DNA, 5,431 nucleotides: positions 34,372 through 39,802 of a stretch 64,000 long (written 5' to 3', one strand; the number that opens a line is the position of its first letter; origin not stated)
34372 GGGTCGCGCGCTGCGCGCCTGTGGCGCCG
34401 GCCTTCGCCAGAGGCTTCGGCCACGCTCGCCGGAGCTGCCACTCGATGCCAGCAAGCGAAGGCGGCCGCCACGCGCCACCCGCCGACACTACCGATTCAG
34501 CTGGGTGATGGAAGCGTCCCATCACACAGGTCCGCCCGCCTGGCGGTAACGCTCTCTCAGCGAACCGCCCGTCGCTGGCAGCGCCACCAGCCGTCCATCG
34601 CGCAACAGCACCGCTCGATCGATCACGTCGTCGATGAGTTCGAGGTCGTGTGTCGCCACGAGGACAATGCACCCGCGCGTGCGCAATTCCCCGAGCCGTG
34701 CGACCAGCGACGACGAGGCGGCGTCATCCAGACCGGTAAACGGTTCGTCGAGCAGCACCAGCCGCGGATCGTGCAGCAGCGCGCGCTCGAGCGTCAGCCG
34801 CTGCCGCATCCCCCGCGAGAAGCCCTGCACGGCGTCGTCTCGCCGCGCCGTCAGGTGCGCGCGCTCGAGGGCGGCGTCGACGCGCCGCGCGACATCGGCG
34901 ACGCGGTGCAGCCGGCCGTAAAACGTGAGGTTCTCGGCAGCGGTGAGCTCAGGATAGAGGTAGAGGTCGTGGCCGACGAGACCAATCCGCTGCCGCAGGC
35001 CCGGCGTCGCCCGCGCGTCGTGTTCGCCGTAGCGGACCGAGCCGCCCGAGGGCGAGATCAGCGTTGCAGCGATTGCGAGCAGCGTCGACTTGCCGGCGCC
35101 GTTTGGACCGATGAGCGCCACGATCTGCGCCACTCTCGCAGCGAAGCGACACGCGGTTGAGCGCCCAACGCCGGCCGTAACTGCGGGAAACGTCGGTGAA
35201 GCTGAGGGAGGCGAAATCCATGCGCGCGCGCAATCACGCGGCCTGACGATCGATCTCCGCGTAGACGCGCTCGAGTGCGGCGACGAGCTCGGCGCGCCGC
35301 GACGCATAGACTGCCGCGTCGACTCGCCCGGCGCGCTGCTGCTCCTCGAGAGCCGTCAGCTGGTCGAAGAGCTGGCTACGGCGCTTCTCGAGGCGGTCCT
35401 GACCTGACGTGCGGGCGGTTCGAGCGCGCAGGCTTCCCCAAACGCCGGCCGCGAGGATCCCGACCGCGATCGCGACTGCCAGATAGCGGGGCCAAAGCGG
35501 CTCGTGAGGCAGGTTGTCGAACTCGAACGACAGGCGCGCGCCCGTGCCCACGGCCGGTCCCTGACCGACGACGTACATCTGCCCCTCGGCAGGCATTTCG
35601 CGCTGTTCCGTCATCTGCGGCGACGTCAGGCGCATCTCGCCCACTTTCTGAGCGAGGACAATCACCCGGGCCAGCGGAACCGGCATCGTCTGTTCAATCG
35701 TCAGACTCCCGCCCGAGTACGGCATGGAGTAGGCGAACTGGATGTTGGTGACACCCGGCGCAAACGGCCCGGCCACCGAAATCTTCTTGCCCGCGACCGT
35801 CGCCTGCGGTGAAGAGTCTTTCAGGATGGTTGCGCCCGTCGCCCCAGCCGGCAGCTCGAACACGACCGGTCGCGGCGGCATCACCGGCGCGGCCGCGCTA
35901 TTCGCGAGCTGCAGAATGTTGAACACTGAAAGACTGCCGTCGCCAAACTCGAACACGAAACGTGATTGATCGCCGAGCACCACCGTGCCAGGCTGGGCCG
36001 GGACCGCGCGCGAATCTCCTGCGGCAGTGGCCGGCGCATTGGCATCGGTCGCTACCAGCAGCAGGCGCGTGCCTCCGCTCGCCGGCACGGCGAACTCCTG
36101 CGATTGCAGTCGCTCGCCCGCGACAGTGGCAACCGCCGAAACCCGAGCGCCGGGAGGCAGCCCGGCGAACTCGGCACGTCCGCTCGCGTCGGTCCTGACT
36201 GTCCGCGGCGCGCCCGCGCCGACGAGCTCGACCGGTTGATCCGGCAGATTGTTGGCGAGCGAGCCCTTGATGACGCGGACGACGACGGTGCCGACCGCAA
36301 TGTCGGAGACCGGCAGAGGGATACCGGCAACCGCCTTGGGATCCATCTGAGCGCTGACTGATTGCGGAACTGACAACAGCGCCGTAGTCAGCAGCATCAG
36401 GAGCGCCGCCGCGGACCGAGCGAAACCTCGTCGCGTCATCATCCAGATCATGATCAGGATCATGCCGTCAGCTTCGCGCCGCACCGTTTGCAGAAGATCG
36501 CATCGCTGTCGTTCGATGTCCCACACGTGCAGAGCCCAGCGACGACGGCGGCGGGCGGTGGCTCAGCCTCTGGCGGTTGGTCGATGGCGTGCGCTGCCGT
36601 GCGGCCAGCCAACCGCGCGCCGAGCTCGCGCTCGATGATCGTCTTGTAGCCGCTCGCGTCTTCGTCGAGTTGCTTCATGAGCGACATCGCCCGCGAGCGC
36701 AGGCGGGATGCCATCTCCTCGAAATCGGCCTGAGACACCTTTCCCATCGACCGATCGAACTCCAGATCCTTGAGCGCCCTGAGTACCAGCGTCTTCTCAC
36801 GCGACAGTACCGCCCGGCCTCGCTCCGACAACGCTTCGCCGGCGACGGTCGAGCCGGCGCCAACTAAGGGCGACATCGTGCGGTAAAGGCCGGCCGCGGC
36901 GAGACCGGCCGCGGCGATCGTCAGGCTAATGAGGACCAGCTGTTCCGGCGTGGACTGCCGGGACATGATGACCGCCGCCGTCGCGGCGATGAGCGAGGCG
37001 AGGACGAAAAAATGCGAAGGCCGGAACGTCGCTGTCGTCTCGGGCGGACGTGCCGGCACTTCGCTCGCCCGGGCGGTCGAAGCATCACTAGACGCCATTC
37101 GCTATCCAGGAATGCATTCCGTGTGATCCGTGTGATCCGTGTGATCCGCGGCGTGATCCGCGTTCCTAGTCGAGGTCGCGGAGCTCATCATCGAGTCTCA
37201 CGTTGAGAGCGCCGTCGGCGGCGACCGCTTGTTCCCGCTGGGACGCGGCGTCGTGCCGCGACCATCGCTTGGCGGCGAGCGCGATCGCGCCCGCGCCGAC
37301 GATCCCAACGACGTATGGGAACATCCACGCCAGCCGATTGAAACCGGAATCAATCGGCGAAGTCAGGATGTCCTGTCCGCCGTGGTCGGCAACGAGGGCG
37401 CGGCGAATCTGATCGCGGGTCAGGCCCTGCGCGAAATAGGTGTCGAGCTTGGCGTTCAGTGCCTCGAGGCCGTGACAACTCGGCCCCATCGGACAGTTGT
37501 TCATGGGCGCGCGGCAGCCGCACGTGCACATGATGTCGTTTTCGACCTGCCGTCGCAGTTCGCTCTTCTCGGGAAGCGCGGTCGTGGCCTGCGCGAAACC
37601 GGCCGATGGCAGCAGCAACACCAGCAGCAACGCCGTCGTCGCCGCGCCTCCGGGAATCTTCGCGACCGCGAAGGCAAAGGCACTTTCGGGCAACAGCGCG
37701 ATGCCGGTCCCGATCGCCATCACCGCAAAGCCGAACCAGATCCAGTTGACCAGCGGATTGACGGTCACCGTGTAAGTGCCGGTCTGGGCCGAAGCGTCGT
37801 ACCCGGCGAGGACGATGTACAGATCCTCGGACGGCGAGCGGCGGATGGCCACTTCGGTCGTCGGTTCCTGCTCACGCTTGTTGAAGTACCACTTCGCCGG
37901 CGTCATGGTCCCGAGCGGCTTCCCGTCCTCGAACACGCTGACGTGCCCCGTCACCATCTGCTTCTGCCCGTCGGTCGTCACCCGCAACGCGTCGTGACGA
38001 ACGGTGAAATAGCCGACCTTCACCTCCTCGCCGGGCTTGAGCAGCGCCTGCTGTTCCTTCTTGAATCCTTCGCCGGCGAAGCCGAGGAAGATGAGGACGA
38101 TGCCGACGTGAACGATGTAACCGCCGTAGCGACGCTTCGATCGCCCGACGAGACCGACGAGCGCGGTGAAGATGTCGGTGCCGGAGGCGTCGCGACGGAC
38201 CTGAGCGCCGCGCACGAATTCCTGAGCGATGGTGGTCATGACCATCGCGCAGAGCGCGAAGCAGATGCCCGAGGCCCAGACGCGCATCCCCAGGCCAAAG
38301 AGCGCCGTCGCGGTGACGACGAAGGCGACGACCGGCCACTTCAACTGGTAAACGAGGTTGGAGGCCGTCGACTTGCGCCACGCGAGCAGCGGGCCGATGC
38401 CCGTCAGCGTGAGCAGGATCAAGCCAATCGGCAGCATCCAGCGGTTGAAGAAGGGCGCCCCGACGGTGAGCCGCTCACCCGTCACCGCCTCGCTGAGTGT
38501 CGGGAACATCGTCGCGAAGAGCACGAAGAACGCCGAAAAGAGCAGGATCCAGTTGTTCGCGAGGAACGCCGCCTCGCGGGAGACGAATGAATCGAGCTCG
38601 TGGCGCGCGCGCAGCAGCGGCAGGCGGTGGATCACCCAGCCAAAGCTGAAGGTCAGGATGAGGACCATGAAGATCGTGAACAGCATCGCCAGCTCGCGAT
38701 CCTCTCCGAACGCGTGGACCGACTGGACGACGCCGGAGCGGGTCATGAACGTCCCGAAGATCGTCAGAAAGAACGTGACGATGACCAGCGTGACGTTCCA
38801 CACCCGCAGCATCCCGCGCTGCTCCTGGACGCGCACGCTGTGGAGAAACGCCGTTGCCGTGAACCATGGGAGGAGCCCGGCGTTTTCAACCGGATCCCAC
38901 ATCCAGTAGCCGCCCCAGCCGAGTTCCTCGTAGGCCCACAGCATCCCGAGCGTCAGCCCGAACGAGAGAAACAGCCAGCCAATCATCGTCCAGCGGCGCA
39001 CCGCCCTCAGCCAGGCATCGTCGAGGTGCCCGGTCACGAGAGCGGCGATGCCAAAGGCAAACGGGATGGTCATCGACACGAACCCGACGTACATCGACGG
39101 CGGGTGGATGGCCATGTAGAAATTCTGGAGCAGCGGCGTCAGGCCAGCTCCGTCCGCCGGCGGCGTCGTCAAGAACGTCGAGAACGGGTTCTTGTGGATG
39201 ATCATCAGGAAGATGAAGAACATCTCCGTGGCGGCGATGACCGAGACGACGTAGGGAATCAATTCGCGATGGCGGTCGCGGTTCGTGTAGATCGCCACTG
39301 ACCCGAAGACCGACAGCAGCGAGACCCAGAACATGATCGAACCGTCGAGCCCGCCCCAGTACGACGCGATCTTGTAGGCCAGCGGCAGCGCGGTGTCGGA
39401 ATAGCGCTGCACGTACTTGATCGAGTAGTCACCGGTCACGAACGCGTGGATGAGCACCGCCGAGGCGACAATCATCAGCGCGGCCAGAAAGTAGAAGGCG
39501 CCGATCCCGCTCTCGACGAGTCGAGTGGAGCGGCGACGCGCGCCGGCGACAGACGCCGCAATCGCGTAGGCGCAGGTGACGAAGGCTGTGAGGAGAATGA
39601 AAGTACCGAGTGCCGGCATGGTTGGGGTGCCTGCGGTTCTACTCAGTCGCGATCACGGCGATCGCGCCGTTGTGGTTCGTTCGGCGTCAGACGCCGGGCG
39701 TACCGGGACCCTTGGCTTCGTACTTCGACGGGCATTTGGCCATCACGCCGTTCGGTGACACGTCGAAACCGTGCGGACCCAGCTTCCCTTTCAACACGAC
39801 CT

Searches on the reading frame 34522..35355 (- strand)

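Call 47: search_protein_families(library=pfam, proteins=[window:34522-35355:-], max_evalue=0.001)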
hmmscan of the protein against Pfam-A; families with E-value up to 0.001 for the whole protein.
window:34522-35355:- (277 aa): 5 families
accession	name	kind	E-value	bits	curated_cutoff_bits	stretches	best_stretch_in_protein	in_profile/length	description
PF00005.33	ABC_tran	-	2.1e-27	96.8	25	1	73-206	8-136/137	ABC transporter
PF13304.12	AAA_21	-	8.1e-12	46.2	27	2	170-242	229-304/304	AAA domain, putative AbiEii toxin, Type IV TA system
PF13604.12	AAA_30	-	1.5e-05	25.3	27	1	68-128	10-70/191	AAA domain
PF13555.12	AAA_29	-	4.3e-05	23.6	27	1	76-103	22-50/61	P-loop containing region of AAA domain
PF13191.12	AAA_16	-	0.0001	23.3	32.6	1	75-227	23-161/167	AAA ATPase domain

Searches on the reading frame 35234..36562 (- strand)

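Call 47: search_protein_families(library=pfam, proteins=[window:35234-36562:-], max_evalue=0.001)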
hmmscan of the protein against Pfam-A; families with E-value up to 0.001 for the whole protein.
window:35234-36562:- (442 aa): 1 family
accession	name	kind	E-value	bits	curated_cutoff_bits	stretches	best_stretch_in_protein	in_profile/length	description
PF13620.12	CarboxypepD_reg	-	0.00049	20.8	32.3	0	107-167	15-77/82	Carboxypeptidase regulatory-like domain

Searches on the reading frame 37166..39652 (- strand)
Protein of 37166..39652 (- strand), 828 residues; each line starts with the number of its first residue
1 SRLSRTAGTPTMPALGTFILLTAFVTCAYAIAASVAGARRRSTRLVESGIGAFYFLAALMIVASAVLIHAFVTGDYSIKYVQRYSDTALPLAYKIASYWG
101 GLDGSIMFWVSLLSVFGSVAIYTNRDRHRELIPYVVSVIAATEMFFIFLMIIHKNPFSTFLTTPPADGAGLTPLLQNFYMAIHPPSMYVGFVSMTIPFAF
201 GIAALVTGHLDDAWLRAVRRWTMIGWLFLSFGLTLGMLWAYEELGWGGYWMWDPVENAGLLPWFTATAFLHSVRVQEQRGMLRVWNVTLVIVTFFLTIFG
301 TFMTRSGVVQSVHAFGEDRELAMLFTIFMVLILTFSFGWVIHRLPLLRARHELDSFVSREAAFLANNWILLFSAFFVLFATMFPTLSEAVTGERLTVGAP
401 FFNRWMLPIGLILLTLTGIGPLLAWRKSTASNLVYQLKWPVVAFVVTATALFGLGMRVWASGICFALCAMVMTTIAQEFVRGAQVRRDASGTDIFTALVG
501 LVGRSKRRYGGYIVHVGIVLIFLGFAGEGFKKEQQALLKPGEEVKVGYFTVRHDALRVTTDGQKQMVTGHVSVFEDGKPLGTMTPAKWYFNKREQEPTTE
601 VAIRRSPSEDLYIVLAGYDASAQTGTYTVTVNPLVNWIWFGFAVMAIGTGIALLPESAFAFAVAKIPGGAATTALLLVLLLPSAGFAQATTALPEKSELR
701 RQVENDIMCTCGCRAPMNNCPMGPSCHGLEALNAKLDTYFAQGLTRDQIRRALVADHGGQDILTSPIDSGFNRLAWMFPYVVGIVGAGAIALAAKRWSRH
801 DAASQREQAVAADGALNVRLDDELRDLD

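Call 47: search_protein_families(library=pfam, proteins=[window:37166-39652:-], max_evalue=0.001)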
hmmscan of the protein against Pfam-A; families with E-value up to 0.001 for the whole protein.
window:37166-39652:- (828 aa): 4 families
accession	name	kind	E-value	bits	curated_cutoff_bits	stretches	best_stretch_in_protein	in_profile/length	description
PF16327.10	CcmF_C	-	1.7e-52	179.1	28.7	1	343-653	18-320/323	Cytochrome c-type biogenesis protein CcmF C-terminal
PF01578.25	Cytochrom_C_asm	-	1.7e-35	123.1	29.9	1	99-306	1-206/212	Cytochrome C assembly protein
PF03918.19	CcmH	-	4e-08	33.1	25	1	681-808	7-136/143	Cytochrome C biogenesis protein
PF05140.19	ResB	-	4.6e-06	26.2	24.6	0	585-653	382-448/486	ResB-like family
